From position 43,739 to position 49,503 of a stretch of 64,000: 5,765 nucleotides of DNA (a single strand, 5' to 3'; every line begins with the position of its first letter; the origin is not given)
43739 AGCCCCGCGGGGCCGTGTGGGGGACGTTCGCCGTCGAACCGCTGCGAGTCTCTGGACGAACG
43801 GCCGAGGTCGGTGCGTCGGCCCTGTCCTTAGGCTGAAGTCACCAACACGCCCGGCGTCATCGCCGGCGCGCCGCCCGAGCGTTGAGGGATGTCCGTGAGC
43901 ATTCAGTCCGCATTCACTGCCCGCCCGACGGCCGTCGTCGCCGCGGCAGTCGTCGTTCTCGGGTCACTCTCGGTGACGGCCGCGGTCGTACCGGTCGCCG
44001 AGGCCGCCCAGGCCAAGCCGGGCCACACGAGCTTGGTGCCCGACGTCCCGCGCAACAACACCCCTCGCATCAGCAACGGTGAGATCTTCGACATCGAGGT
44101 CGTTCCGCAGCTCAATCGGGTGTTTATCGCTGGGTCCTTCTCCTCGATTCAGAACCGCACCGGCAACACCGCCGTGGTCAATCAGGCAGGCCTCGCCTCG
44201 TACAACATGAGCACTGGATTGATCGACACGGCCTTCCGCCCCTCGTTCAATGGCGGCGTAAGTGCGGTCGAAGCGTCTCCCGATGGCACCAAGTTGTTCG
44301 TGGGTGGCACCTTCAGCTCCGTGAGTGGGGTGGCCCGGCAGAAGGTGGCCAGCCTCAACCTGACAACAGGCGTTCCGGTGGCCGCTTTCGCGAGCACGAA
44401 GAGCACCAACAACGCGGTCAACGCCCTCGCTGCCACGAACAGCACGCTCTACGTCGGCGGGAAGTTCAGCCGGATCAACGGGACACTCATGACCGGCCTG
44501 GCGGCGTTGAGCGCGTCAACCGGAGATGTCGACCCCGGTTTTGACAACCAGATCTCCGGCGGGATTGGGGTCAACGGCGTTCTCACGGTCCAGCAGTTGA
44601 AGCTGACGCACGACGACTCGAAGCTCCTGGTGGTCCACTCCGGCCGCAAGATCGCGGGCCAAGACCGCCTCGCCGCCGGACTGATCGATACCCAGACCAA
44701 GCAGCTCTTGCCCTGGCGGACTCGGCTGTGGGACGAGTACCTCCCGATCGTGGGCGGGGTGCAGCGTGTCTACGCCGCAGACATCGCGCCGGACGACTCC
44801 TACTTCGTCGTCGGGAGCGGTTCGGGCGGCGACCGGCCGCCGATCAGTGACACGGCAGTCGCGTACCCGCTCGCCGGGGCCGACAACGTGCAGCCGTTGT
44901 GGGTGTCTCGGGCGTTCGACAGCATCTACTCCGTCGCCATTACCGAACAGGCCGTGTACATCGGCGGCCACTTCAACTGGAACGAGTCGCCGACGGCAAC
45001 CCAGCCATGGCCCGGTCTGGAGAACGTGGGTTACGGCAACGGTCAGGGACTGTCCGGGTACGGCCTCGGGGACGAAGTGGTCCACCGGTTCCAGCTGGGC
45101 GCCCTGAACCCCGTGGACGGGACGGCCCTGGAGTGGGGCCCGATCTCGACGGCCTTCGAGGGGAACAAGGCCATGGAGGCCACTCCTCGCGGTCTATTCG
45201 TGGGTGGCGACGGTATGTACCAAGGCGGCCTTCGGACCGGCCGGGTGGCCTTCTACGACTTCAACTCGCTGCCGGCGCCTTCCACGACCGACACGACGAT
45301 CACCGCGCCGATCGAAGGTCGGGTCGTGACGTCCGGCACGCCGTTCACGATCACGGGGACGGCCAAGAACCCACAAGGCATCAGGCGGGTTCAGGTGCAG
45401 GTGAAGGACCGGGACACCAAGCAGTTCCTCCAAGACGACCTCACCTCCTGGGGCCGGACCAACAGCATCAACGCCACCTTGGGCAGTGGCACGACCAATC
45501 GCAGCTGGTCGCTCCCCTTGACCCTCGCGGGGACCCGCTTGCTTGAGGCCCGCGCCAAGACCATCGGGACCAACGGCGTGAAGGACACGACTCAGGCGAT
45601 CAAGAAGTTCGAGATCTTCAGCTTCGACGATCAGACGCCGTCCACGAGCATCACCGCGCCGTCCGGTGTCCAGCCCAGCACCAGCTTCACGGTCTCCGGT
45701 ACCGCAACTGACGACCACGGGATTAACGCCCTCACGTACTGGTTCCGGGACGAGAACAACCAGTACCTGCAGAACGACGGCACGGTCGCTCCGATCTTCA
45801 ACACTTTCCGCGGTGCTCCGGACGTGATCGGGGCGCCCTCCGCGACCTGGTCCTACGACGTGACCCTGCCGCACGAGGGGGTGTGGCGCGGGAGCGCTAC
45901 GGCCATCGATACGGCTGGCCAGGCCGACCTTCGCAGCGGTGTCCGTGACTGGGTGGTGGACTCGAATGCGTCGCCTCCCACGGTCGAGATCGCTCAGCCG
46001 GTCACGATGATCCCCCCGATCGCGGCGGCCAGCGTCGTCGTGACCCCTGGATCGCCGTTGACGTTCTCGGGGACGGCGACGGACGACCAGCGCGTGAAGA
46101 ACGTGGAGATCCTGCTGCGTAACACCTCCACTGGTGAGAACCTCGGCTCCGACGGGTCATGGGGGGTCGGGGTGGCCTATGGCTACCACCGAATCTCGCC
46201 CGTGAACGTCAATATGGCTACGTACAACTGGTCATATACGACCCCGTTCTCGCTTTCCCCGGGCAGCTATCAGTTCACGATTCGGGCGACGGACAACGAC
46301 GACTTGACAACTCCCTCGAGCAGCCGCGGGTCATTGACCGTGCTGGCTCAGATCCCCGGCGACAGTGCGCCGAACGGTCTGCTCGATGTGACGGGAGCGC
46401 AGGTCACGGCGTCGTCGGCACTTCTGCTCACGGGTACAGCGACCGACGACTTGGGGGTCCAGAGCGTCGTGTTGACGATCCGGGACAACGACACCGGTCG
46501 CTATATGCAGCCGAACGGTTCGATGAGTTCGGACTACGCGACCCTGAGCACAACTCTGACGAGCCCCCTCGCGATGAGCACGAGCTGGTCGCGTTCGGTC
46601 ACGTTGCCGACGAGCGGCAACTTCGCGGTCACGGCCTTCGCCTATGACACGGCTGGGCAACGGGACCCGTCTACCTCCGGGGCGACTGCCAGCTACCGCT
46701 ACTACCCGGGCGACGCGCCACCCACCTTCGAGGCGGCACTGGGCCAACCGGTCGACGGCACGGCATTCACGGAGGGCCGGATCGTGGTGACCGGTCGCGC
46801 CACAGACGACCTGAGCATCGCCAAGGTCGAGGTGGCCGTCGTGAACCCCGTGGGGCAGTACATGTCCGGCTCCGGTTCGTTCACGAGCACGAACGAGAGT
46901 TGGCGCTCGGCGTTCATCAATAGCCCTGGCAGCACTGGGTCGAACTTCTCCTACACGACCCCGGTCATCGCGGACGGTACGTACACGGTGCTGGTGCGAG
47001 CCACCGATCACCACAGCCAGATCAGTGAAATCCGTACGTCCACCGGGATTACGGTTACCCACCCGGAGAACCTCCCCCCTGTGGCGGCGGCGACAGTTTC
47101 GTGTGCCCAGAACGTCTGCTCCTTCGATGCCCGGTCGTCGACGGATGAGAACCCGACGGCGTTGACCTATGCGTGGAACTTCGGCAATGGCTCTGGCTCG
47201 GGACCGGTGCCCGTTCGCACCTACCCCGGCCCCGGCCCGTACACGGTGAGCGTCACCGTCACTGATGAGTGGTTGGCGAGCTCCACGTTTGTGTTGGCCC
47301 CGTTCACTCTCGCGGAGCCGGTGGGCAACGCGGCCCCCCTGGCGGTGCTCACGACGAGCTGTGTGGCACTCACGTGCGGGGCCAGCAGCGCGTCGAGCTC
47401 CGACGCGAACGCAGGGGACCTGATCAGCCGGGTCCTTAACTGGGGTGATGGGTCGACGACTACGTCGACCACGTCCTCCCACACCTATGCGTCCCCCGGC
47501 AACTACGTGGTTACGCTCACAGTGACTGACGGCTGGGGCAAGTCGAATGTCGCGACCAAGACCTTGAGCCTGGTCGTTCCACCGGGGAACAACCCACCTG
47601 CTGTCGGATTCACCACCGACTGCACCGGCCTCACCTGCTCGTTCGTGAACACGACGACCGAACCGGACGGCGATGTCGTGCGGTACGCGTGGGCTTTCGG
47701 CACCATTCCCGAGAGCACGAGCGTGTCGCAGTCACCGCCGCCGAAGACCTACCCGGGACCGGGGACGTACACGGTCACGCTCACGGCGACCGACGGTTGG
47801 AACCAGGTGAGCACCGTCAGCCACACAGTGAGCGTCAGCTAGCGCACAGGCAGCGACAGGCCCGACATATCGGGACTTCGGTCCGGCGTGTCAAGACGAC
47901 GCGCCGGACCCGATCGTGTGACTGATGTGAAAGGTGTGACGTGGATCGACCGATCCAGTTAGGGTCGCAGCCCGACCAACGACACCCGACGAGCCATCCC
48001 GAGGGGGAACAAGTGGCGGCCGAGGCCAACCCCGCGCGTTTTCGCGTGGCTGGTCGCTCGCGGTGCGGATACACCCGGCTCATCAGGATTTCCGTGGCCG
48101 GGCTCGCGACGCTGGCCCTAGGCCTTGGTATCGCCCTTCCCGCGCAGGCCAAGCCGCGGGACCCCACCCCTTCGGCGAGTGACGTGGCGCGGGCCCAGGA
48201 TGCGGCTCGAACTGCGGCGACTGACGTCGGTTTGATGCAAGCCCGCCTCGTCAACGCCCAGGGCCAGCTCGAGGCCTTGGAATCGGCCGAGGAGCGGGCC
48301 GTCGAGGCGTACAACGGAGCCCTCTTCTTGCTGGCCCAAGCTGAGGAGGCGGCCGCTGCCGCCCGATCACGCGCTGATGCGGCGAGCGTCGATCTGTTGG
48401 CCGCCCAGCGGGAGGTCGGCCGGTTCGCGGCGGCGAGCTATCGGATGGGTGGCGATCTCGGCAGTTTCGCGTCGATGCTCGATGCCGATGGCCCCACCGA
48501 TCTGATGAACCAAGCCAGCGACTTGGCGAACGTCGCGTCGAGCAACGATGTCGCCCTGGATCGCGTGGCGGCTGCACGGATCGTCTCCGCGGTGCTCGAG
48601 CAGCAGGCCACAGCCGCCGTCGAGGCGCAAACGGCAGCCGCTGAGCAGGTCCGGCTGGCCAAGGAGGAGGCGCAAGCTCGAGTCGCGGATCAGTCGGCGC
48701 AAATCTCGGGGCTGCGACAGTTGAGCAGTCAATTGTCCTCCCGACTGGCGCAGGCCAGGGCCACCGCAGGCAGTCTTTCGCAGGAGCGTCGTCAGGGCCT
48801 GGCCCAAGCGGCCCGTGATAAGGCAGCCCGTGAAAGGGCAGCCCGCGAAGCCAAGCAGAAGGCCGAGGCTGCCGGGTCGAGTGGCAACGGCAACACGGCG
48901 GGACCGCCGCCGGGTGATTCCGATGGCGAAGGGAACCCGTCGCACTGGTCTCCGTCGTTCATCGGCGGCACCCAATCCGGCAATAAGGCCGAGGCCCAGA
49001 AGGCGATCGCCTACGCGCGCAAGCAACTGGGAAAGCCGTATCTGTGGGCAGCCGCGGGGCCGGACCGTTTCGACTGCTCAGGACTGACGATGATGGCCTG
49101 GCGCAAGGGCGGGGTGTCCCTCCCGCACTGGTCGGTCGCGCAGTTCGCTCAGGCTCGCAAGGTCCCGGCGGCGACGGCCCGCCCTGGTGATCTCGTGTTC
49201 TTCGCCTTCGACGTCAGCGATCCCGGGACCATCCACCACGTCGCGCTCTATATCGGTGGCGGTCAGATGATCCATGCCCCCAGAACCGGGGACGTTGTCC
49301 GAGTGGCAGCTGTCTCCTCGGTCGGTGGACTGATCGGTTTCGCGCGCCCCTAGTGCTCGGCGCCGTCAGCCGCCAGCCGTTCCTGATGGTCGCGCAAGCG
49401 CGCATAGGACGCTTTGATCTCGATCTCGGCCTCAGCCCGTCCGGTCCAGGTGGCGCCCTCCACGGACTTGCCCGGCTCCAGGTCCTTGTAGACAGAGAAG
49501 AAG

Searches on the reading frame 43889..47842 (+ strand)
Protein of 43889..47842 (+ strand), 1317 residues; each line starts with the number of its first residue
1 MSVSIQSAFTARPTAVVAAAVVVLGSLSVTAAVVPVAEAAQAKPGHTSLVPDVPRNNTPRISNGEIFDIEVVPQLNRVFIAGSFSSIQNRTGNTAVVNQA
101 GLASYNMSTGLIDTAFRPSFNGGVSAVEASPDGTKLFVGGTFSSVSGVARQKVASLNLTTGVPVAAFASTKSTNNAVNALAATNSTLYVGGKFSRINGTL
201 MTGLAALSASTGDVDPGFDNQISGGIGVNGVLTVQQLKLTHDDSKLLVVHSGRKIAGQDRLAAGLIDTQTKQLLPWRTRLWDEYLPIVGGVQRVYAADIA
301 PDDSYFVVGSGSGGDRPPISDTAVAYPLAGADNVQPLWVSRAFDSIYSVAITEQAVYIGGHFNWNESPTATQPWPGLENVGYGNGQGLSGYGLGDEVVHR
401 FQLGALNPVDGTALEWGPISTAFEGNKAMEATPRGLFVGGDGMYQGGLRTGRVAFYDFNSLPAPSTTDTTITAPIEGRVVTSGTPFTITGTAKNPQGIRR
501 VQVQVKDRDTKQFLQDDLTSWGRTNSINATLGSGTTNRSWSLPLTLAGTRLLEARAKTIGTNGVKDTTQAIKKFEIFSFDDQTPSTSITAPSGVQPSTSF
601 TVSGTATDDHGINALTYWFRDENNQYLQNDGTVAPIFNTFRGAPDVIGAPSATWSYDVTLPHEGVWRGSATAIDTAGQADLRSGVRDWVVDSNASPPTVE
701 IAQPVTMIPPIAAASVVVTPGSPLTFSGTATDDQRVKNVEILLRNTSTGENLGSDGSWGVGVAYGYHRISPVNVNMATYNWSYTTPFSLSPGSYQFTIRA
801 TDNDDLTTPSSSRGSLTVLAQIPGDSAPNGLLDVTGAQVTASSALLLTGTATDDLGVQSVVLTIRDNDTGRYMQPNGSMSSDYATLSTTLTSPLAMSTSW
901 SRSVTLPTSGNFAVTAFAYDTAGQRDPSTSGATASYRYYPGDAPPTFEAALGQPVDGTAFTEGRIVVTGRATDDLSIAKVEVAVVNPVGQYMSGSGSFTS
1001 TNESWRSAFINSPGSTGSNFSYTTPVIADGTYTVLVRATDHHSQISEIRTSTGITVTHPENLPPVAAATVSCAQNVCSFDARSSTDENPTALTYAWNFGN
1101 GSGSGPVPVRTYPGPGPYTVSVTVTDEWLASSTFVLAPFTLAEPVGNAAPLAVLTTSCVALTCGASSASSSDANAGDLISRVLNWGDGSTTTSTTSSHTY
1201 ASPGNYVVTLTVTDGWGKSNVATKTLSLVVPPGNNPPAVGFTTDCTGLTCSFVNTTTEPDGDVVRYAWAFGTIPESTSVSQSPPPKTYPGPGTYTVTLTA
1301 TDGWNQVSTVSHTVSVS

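Call 48: search_protein_families(library=pfam, proteins=[window:43889-47842:+], max_evalue=0.00001)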
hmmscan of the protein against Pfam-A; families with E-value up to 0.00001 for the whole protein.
window:43889-47842:+ (1317 aa): 7 families
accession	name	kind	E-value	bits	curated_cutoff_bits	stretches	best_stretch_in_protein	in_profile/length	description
PF18911.6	PKD_4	-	4.3e-38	129.7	27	3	1147-1227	1-82/85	PKD domain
PF00801.26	PKD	-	3.8e-24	84.9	23.5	3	1172-1224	25-77/80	PKD domain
PF17957.7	Big_7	-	1.3e-17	64.6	24.1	0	470-509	4-43/70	Bacterial Ig domain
PF07495.19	Y_Y_Y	-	1.4e-08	34.9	26.6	0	788-817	34-63/65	Y_Y_Y domain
PF22352.2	K319L-like_PKD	-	1.2e-06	28.8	27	0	1256-1316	21-84/84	K319L-like, PKD domain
PF18981.6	InlK_D3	-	8.6e-06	26.2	25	0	1291-1309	49-67/75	Internalin K domain (D3/D4)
PF15418.12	DUF4625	-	8.8e-06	26.5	27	0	712-804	25-118/131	Domain of unknown function (DUF4625)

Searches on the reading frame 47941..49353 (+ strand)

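Call 48: search_protein_families(library=pfam, proteins=[window:47941-49353:+], max_evalue=0.00001)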
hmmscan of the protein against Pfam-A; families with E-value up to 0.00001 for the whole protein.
window:47941-49353:+ (470 aa): 1 family
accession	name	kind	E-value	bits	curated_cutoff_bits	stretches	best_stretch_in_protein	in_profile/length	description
PF00877.26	NLPC_P60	-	1.7e-23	83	23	1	364-459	1-92/105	NlpC/P60 family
